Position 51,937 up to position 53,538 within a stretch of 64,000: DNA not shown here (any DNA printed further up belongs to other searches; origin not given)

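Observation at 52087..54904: Tandem pair of single-polypeptide (beta-alpha fused) C-glycoside-deglycosidase-like genes with no oxidase partner nearby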

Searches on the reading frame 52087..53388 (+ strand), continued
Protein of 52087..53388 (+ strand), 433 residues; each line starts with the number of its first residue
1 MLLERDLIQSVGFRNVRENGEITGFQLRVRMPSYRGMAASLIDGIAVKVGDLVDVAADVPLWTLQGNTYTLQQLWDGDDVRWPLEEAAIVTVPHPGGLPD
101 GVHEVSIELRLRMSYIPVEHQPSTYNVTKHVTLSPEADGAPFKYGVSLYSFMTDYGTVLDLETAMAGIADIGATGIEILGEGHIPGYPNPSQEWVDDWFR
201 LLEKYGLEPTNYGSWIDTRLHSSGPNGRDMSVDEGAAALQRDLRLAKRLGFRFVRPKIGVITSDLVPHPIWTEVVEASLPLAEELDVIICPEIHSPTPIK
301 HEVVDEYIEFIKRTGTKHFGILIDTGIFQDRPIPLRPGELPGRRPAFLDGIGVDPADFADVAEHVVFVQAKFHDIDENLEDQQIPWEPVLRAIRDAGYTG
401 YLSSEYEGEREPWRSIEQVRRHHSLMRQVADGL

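Call 16: find_homologous_proteins(query=window:52087-53385:+, max_evalue=1e-10)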
Query window:52087-53385:+ (433 aa): 1333 proteins with E <= 1e-10 among 8000 candidates; the best 120 are listed.
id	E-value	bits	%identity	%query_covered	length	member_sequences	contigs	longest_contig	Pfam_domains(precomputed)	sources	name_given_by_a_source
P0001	7.0e-296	999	100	100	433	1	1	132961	PF01261.31,PF19906.5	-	-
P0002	2.3e-283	958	95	100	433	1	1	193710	PF01261.31,PF19906.5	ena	-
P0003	2.8e-282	954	94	100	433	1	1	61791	PF01261.31,PF19906.5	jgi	jgi:sugar phosphate isomerase/epimerase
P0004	9.7e-282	953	95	100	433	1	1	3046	PF01261.31,PF19906.5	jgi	jgi:sugar phosphate isomerase/epimerase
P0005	3.0e-281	951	94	100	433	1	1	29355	PF01261.31,PF19906.5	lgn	-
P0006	4.1e-281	950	94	100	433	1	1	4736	PF01261.31,PF19906.5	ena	-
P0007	1.1e-280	949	94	100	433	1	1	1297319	PF01261.31,PF19906.5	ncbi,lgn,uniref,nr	ncbi:Sugar phosphate isomerase/epimerase [Microbacterium sp. cf046]|uniref:C-glycoside deglycosidase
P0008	1.4e-280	949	94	100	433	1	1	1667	PF01261.31,PF19906.5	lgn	-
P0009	4.1e-280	947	93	100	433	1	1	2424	PF01261.31,PF19906.5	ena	-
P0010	4.5e-280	947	94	100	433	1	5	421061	PF01261.31,PF19906.5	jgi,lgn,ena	-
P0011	8.0e-280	946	94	100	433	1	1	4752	PF01261.31,PF19906.5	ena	-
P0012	9.3e-280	946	93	100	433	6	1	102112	PF01261.31,PF19906.5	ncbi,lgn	ncbi:C-glycoside deglycosidase beta subunit domain-containing protein [Microbacterium sp. P5_E9]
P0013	9.3e-280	946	94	100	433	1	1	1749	PF01261.31,PF19906.5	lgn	-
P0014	1.5e-279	945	94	100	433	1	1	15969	PF01261.31,PF19906.5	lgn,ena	-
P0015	2.2e-279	945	94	100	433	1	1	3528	PF01261.31,PF19906.5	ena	-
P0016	2.2e-279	945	94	100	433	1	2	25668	PF01261.31,PF19906.5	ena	-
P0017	4.6e-279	944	94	100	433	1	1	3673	PF01261.31,PF19906.5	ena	-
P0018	7.2e-279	943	94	100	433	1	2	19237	PF01261.31,PF19906.5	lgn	-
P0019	1.2e-278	942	94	100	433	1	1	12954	PF01261.31,PF19906.5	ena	-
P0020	1.4e-278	942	93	100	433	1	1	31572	PF01261.31,PF19906.5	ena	-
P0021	2.1e-278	942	93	100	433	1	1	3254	PF01261.31,PF19906.5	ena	-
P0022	2.3e-278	941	93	100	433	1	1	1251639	PF01261.31,PF19906.5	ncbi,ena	-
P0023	2.5e-278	941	93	100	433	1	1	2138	PF01261.31,PF19906.5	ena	-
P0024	5.3e-278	940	93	100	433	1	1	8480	PF01261.31,PF19906.5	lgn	-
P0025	6.2e-278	940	94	100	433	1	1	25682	PF01261.31,PF19906.5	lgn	-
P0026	1.0e-277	939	92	100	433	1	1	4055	PF01261.31,PF19906.5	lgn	-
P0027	4.4e-277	937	93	100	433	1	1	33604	PF01261.31,PF19906.5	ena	-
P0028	6.7e-277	937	92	100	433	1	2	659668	PF01261.31,PF19906.5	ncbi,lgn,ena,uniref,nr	ncbi:DUF6379 domain-containing protein [uncultured Microbacterium sp.]|uniref:C-glycoside deglycosid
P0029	7.1e-277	936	93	100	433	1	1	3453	PF01261.31,PF19906.5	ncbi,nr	ncbi:MAG TPA: DUF6379 domain-containing protein [Microbacterium sp.]|nr:DUF6379 domain-containing pr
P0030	7.6e-277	936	93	100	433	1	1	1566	PF01261.31,PF19906.5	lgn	-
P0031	1.8e-276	935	94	100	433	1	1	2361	PF01261.31,PF19906.5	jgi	jgi:sugar phosphate isomerase/epimerase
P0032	2.4e-276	935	93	100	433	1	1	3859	PF01261.31,PF19906.5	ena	-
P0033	4.3e-276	934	93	100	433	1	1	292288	PF01261.31,PF19906.5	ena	-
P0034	1.2e-275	932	92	100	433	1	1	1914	PF01261.31,PF19906.5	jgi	jgi:sugar phosphate isomerase/epimerase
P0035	6.8e-275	930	93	100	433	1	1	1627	PF01261.31,PF19906.5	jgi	jgi:sugar phosphate isomerase/epimerase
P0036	7.5e-275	930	92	100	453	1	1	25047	PF01261.31,PF19906.5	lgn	-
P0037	1.1e-273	926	91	100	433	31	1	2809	PF01261.31,PF19906.5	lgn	-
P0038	1.4e-273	926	91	100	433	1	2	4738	PF01261.31,PF19906.5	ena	-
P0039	1.7e-273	925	91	100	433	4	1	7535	PF01261.31,PF19906.5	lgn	-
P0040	2.4e-273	925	91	100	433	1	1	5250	PF01261.31,PF19906.5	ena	-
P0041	5.9e-273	924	91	100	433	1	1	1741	PF01261.31,PF19906.5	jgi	jgi:sugar phosphate isomerase/epimerase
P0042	7.3e-273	923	92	100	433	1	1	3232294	PF01261.31,PF19906.5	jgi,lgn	jgi:sugar phosphate isomerase/epimerase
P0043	1.0e-272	923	92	100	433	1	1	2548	PF01261.31,PF19906.5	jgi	jgi:sugar phosphate isomerase/epimerase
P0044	1.1e-272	923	92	100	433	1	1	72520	PF01261.31,PF19906.5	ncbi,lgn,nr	ncbi:DUF6379 domain-containing protein [Planococcus sp. APC 4015]|nr:DUF6379 domain-containing prote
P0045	2.1e-272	922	92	100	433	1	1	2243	PF01261.31,PF19906.5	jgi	jgi:sugar phosphate isomerase/epimerase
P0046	2.5e-272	921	91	100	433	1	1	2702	PF01261.31,PF19906.5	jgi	-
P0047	3.4e-272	921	92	100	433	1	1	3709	PF01261.31,PF19906.5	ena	-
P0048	4.8e-271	917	91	100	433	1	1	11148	PF01261.31,PF19906.5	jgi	jgi:sugar phosphate isomerase/epimerase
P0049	1.7e-270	915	91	100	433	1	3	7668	PF01261.31,PF19906.5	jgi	jgi:sugar phosphate isomerase/epimerase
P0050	2.7e-270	915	91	100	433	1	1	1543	PF01261.31,PF19906.5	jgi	jgi:sugar phosphate isomerase/epimerase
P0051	4.0e-270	914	90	100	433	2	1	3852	PF01261.31,PF19906.5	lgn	-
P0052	4.1e-270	914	91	100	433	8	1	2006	PF01261.31,PF19906.5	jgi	-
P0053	6.2e-270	914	91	100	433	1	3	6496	PF01261.31,PF19906.5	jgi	jgi:sugar phosphate isomerase/epimerase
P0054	8.7e-270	913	90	100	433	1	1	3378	PF01261.31,PF19906.5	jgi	jgi:sugar phosphate isomerase/epimerase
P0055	9.4e-270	913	91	100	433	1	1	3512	PF01261.31,PF19906.5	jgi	jgi:sugar phosphate isomerase/epimerase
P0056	1.0e-269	913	90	100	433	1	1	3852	PF01261.31,PF19906.5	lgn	-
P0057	1.6e-269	912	90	100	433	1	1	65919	PF01261.31,PF19906.5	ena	-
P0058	2.2e-269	912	90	100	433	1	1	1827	PF01261.31,PF19906.5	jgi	jgi:sugar phosphate isomerase/epimerase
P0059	2.7e-269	912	90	100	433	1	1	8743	PF01261.31,PF19906.5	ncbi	-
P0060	3.5e-269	911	90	100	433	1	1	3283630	PF01261.31,PF19906.5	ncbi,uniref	ncbi:C-glycoside deglycosidase beta subunit domain-containing protein [Microbacterium lacus]|uniref:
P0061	4.2e-269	911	90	100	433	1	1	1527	PF01261.31,PF19906.5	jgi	jgi:sugar phosphate isomerase/epimerase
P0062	5.0e-269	911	90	100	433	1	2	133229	PF01261.31,PF19906.5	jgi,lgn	jgi:sugar phosphate isomerase/epimerase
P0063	1.4e-268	909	91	100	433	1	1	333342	PF01261.31,PF19906.5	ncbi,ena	-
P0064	1.9e-268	909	90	100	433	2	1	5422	PF01261.31,PF19906.5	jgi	jgi:sugar phosphate isomerase/epimerase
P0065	3.6e-268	908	92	98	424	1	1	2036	PF01261.31,PF19906.5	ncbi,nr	ncbi:MAG TPA: DUF6379 domain-containing protein, partial [Protaetiibacter sp.]|nr:DUF6379 domain-con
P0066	8.4e-268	907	90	100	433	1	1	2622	PF01261.31,PF19906.5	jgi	jgi:sugar phosphate isomerase/epimerase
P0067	1.6e-267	906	90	100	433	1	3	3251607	PF01261.31,PF19906.5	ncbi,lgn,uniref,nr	ncbi:sugar phosphate isomerase/epimerase [Microbacterium terricola]|uniref:C-deglycosylation enzyme 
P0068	6.8e-267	904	89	100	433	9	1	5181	PF01261.31,PF19906.5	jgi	jgi:sugar phosphate isomerase/epimerase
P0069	3.4e-265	898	90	100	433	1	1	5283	PF01261.31,PF19906.5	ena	-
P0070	3.7e-265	898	90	100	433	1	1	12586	PF01261.31,PF19906.5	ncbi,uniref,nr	ncbi:C-glycoside deglycosidase beta subunit domain-containing protein [Microbacterium sp.]|uniref:C-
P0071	7.5e-264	894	87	100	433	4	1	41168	PF01261.31,PF19906.5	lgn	-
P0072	1.5e-263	893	88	100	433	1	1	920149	PF01261.31,PF19906.5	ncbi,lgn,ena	-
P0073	2.8e-263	892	88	100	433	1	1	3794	PF01261.31,PF19906.5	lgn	-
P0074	8.2e-263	890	87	100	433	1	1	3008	PF01261.31,PF19906.5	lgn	-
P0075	8.9e-263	890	89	100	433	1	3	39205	PF01261.31,PF19906.5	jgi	jgi:sugar phosphate isomerase/epimerase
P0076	2.9e-262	888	87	100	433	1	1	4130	PF01261.31,PF19906.5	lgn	-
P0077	4.7e-262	888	87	100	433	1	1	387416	PF01261.31,PF19906.5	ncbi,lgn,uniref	ncbi:C-glycoside deglycosidase beta subunit domain-containing protein [Microbacterium sp.]|uniref:C-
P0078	6.5e-262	887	91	97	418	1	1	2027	PF01261.31,PF19906.5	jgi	jgi:sugar phosphate isomerase/epimerase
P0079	1.7e-261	886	87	100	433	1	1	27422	PF01261.31,PF19906.5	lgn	-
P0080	2.3e-261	885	87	100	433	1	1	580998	PF01261.31,PF19906.5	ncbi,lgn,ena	-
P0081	8.8e-261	883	87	100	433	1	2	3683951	PF01261.31,PF19906.5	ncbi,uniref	ncbi:DUF6379 domain-containing protein [Microbacterium sp. 1P10UB]|uniref:C-glycoside deglycosidase 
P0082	1.4e-260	883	87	100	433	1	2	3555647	PF01261.31,PF19906.5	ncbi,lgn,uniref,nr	ncbi:hypothetical protein CVS47_02131 [Microbacterium lemovicicum]|uniref:C-deglycosylation enzyme b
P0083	1.8e-260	882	88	100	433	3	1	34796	PF01261.31,PF19906.5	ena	-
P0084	3.3e-260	882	86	100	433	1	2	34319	PF01261.31,PF19906.5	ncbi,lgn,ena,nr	nr:DUF6379 domain-containing protein [Microbacterium lemovicicum]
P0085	8.4e-259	877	86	100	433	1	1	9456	PF01261.31,PF19906.5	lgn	-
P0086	1.8e-257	872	86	100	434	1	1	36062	PF01261.31,PF19906.5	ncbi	ncbi:C-glycoside deglycosidase beta subunit domain-containing protein [Microbacterium sp. NPDC055683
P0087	6.6e-257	871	86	100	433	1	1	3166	PF01261.31,PF19906.5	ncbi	-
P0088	1.1e-256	870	85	100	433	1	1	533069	PF01261.31,PF19906.5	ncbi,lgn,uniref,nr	ncbi:C-glycoside deglycosidase beta subunit domain-containing protein [Microbacterium testaceum]|uni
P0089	1.2e-256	870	86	100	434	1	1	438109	PF01261.31,PF19906.5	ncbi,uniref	ncbi:C-glycoside deglycosidase beta subunit domain-containing protein [Microbacterium gilvum]|uniref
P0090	2.9e-256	869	92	94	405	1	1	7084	PF01261.31,PF19906.5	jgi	jgi:sugar phosphate isomerase/epimerase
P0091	6.9e-256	867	85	100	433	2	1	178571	PF01261.31,PF19906.5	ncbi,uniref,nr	ncbi:sugar phosphate isomerase/epimerase [Microbacterium sp. zg.B48]|uniref:sugar phosphate isomeras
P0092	1.7e-255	866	85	100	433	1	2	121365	PF01261.31,PF19906.5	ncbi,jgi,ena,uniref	ncbi:DUF6379 domain-containing protein [Microbacterium sp.]|jgi:sugar phosphate isomerase/epimerase|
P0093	2.9e-255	865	85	100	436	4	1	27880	PF01261.31,PF19906.5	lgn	-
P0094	3.5e-255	865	85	100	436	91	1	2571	PF01261.31,PF19906.5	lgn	-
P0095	3.6e-255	865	85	100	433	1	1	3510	PF01261.31,PF19906.5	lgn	-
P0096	3.7e-255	865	85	100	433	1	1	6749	PF01261.31,PF19906.5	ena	-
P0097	4.5e-255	865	85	100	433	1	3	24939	PF01261.31,PF19906.5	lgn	-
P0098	5.0e-255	864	84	100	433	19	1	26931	PF01261.31,PF19906.5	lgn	-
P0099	5.5e-255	864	85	100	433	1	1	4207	PF01261.31,PF19906.5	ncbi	-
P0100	5.6e-255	864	85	100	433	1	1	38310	PF01261.31,PF19906.5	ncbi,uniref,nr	ncbi:DUF6379 domain-containing protein [uncultured Microbacterium sp.]|uniref:C-glycoside deglycosid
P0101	5.6e-255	864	85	100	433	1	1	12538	PF01261.31,PF19906.5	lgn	-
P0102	6.2e-255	864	85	100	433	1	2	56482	PF01261.31,PF19906.5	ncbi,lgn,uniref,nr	ncbi:DUF6379 domain-containing protein [Microbacterium sp. B19]|uniref:C-glycoside deglycosidase bet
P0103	8.5e-255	864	85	100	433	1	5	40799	PF01261.31,PF19906.5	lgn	-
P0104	9.6e-255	864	85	100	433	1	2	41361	PF01261.31,PF19906.5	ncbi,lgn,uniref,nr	ncbi:DUF6379 domain-containing protein [uncultured Microbacterium sp.]|uniref:C-glycoside deglycosid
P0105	1.0e-254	863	85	100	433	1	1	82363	PF01261.31,PF19906.5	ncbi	-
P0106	1.3e-254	863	85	100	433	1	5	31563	PF01261.31,PF19906.5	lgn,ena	-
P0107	1.6e-254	863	85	100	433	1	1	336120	PF01261.31,PF19906.5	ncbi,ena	-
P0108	2.1e-254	862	85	100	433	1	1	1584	PF01261.31,PF19906.5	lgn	-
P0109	2.5e-254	862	85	100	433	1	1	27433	PF01261.31,PF19906.5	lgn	-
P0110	2.5e-254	862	85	100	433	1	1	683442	PF01261.31,PF19906.5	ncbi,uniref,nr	ncbi:C-glycoside deglycosidase beta subunit domain-containing protein [Naasia lichenicola]|uniref:C-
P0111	3.0e-254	862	85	100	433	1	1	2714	PF01261.31,PF19906.5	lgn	-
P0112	3.7e-254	862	85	100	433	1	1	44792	PF01261.31,PF19906.5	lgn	-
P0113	1.4e-253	860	85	100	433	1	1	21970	PF01261.31,PF19906.5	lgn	-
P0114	1.6e-253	860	84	100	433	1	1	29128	PF01261.31,PF19906.5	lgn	-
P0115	1.8e-253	859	85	100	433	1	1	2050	PF01261.31,PF19906.5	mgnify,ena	mgnify:FL=1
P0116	4.8e-253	858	84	100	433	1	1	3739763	PF01261.31,PF19906.5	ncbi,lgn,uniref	ncbi:C-glycoside deglycosidase beta subunit domain-containing protein [Microbacterium sp. SLBN-111]|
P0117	5.2e-253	858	85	100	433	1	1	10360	PF01261.31,PF19906.5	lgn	-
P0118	9.7e-253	857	84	100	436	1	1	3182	PF01261.31,PF19906.5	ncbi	-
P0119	9.8e-253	857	84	100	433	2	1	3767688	PF01261.31,PF19906.5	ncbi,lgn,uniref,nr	ncbi:sugar phosphate isomerase/epimerase [Microbacterium proteolyticum]|uniref:C-glycoside deglycosi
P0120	1.3e-252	856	84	100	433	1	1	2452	PF01261.31,PF19906.5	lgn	-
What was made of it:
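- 52087..53388 (+): Gene 1 (CGD1f), 433 aa: single-chain C-glycoside deglycosidase. Beta domain is residues ~3-120, linker ~121-141, alpha TIM barrel ~142-433. All 120 best homologues are fused (call 16).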

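Call 17: find_encoding_contigs(protein=P0007, flank=10000, max_places=3)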
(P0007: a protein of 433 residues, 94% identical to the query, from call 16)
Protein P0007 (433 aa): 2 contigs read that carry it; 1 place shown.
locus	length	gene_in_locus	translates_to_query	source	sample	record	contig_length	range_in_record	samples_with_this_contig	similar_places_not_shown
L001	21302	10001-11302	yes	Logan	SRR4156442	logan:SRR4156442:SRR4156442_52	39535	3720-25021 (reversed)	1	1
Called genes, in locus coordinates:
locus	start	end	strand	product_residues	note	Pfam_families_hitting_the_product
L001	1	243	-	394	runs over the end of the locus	PF01494:FAD_binding_3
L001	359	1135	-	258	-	PF09339:HTH_IclR, PF12802:MarR_2 (weak), PF01614:IclR_C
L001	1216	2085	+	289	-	PF12391:PCDO_beta_N (weak), PF00775:Dioxygenase_C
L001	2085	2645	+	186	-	PF00775:Dioxygenase_C (weak)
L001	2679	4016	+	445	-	PF00206:Lyase_1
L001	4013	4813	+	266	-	PF00561:Abhydrolase_1, PF12146:Hydrolase_4, PF12697:Abhydrolase_6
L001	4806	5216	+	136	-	PF02627:CMD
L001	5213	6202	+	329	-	PF13279:4HBT_2 (weak), PF03061:4HBT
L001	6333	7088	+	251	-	PF01144:CoA_trans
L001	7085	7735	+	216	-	PF01144:CoA_trans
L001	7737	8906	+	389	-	PF00108:Thiolase_N, PF02803:Thiolase_C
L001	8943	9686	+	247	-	PF09339:HTH_IclR, PF01614:IclR_C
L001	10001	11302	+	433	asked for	PF19906:CGDB, PF01261:AP_endonuc_2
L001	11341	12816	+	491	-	PF19906:CGDB, PF01261:AP_endonuc_2 (weak)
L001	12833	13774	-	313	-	PF00126:HTH_1, PF03466:LysR_substrate (weak)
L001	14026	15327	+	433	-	PF01547:SBP_bac_1, PF13416:SBP_bac_8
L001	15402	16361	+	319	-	PF00528:BPD_transp_1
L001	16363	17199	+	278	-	PF00528:BPD_transp_1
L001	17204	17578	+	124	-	PF07366:SnoaL, PF12680:SnoaL_2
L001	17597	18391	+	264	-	PF01261:AP_endonuc_2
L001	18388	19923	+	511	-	PF00732:GMC_oxred_N, PF05199:GMC_oxred_C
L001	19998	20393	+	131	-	PF19906:CGDB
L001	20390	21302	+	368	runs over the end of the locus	PF01261:AP_endonuc_2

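Call 18: find_encoding_contigs(protein=P0088, flank=10000, max_places=3)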
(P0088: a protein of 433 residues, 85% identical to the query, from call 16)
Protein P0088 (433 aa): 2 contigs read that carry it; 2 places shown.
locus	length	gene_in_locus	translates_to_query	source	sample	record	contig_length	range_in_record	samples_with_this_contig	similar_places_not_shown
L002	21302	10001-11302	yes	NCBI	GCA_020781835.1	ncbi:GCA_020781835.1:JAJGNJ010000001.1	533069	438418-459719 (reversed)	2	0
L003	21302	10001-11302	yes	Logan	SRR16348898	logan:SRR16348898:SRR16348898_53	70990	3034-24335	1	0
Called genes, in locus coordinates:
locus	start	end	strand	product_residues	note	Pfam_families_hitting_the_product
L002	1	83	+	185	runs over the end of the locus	PF00775:Dioxygenase_C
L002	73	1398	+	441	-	PF00206:Lyase_1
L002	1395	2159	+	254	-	PF00561:Abhydrolase_1, PF12146:Hydrolase_4, PF12697:Abhydrolase_6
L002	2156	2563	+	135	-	PF02627:CMD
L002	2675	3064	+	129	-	PF02627:CMD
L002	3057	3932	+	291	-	PF02826:2-Hacid_dh_C (weak), PF03446:NAD_binding_2, PF03807:F420_oxidored, PF14833:NAD_binding_11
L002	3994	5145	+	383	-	PF00144:Beta-lactamase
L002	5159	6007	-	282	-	PF00753:Lactamase_B, PF12706:Lactamase_B_2, PF23023:Anti-Pycsar_Apyc1 (weak)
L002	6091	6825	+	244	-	PF00106:adh_short, PF08659:KR, PF01370:Epimerase (weak), PF13561:adh_short_C2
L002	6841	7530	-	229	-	PF00392:GntR, PF02082:Rrf2 (weak), PF07729:FCD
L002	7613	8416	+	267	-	PF00106:adh_short, PF08659:KR, PF13561:adh_short_C2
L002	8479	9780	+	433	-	PF00083:Sugar_tr, PF07690:MFS_1, PF13347:MFS_2 (weak), PF07690:MFS_1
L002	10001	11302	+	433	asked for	PF19906:CGDB, PF01261:AP_endonuc_2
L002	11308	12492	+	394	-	PF13472:Lipase_GDSL_2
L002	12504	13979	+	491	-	PF19906:CGDB, PF01261:AP_endonuc_2 (faint)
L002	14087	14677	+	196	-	-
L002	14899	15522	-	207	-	PF00440:TetR_N (weak)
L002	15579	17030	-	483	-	PF01229:Glyco_hydro_39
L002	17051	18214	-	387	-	PF00070:Pyr_redox (faint), PF01266:DAO (faint), PF01494:FAD_binding_3, PF07992:Pyr_redox_2 (faint), PF13450:NAD_binding_8 (weak)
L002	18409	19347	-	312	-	PF00126:HTH_1, PF03466:LysR_substrate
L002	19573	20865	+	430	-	PF01547:SBP_bac_1, PF13531:SBP_bac_11, PF13416:SBP_bac_8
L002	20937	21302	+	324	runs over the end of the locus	PF00528:BPD_transp_1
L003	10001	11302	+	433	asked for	PF19906:CGDB, PF01261:AP_endonuc_2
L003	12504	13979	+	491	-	PF19906:CGDB, PF01261:AP_endonuc_2 (faint)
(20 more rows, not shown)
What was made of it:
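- Closest known: Microbacterium testaceum C-glucosyl deglycosidase. Different: In one M. testaceum assembly (L002) a GDSL lipase gene lies between the two genes, and the downstream neighbours differ (call 18).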

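Call 34: find_encoding_contigs(protein=P0002, flank=10000, max_places=2)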
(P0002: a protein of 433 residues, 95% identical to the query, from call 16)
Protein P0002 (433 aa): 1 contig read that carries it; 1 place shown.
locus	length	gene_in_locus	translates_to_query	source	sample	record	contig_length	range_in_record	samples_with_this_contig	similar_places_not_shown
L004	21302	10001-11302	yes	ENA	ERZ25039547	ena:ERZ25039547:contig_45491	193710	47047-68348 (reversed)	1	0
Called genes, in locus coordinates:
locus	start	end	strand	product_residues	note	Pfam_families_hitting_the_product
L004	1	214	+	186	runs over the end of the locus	PF08922:DUF1905, PF13376:OmdA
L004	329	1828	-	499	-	PF00270:DEAD, PF00271:Helicase_C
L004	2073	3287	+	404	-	PF00487:FA_desaturase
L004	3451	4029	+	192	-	-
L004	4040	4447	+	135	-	PF04237:YjbR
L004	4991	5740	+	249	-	PF00392:GntR, PF07729:FCD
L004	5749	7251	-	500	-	PF01229:Glyco_hydro_39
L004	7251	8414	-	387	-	PF00070:Pyr_redox (faint), PF01266:DAO (faint), PF01494:FAD_binding_3, PF07992:Pyr_redox_2 (faint), PF13450:NAD_binding_8 (weak), PF01593:Amino_oxidase (faint)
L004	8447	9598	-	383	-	PF01547:SBP_bac_1, PF13416:SBP_bac_8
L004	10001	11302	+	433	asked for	PF19906:CGDB, PF01261:AP_endonuc_2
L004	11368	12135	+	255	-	PF13577:SnoaL_4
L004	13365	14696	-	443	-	PF01571:GCV_T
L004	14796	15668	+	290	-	PF01842:ACT, PF00551:Formyl_trans_N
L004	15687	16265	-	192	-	PF00440:TetR_N, PF16859:TetR_C_11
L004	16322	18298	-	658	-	PF16177:ACAS_N, PF00501:AMP-binding, PF13193:AMP-binding_C (weak)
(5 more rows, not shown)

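Call 35: find_encoding_contigs(protein=P0003, flank=10000, max_places=2)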
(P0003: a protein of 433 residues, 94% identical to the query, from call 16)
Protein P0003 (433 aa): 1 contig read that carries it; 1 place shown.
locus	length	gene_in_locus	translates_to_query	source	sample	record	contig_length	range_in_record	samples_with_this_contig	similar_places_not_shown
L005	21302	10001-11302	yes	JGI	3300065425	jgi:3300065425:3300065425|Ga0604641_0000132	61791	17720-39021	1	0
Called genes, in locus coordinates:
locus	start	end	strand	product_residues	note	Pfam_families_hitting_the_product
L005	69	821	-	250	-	PF09339:HTH_IclR, PF12802:MarR_2 (weak), PF01614:IclR_C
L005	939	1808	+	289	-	PF12391:PCDO_beta_N (weak), PF00775:Dioxygenase_C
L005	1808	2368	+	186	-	PF00775:Dioxygenase_C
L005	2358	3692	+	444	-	PF00206:Lyase_1, PF10397:ADSL_C (weak)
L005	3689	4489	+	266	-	PF00561:Abhydrolase_1, PF12697:Abhydrolase_6, PF12146:Hydrolase_4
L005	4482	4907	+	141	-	PF02627:CMD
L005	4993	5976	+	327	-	PF13279:4HBT_2 (weak), PF03061:4HBT, PF13622:4HBT_3 (faint), PF03061:4HBT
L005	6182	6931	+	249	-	PF01144:CoA_trans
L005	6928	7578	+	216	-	PF01144:CoA_trans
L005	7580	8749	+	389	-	PF00108:Thiolase_N, PF22691:Thiolase_C_1 (faint), PF02803:Thiolase_C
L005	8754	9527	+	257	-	PF09339:HTH_IclR, PF01614:IclR_C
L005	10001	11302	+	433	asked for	PF19906:CGDB, PF01261:AP_endonuc_2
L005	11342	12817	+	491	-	PF19906:CGDB, PF01261:AP_endonuc_2 (weak)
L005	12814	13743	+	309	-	PF20434:BD-FAE, PF07859:Abhydrolase_3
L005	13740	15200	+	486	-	PF04616:Glyco_hydro_43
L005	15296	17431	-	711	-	PF00933:Glyco_hydro_3, PF01915:Glyco_hydro_3_C, PF14310:Fn3-like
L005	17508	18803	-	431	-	PF01547:SBP_bac_1, PF13416:SBP_bac_8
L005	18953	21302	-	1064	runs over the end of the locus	PF17132:Glyco_hydro_106, PF22666:Glyco_hydro_2_N2 (weak)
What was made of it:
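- L005 has the window's exact gene order with every gene intact (call 35). Esterase, GH43, GH3 and GH106 genes are adjacent (call 35).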
